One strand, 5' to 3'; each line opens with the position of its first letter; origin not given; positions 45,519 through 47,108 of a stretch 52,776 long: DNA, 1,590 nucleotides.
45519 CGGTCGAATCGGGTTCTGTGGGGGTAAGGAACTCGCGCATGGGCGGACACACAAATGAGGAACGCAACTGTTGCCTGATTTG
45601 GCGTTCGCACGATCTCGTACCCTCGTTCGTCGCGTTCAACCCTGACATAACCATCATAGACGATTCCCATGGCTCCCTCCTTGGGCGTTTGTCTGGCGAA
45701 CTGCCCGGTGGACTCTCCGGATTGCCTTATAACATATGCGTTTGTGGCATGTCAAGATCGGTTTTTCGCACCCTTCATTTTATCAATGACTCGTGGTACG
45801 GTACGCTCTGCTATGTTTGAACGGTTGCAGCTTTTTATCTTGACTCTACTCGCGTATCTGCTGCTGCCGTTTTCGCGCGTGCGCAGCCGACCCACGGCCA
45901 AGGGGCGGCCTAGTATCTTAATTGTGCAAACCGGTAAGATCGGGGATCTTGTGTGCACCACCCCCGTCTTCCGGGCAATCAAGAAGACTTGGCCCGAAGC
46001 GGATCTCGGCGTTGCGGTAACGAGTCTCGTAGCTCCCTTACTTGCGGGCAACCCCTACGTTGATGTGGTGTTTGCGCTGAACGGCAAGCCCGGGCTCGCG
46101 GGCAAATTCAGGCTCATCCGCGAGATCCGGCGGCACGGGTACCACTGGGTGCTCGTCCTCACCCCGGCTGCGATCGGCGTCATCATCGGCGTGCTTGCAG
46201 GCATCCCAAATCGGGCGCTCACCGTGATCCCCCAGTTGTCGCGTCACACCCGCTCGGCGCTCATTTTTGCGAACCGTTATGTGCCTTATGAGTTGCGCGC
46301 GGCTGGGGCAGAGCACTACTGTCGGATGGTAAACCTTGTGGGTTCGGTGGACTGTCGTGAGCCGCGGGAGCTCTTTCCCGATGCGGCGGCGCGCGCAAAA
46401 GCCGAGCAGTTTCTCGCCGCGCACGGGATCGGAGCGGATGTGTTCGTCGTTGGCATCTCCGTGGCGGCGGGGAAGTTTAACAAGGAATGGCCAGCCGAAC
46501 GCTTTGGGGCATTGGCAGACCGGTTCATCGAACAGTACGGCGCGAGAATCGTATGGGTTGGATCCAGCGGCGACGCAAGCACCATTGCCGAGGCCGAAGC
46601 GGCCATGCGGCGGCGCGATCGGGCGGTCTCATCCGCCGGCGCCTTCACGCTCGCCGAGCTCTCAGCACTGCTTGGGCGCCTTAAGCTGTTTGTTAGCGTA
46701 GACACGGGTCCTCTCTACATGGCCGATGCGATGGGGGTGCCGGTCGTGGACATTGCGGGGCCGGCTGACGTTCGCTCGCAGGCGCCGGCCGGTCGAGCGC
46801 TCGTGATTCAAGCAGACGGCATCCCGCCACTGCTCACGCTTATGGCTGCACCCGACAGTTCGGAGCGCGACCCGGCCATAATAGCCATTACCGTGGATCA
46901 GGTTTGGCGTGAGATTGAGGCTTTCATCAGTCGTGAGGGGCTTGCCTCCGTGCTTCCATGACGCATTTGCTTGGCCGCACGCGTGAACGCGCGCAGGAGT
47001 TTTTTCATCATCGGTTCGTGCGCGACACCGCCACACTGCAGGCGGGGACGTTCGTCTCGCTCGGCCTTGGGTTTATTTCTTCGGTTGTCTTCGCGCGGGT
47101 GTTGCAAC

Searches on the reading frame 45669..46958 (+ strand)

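Call 57: search_protein_families(library=pfam, proteins=[window:45669-46958:+], max_evalue=0.00001)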
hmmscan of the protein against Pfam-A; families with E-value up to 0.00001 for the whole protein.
window:45669-46958:+ (430 aa): 1 family
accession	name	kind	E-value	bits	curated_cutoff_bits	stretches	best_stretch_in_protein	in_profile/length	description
PF01075.23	Glyco_transf_9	-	3.3e-17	63.1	22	1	148-376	3-222/247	Glycosyltransferase family 9 (heptosyltransferase)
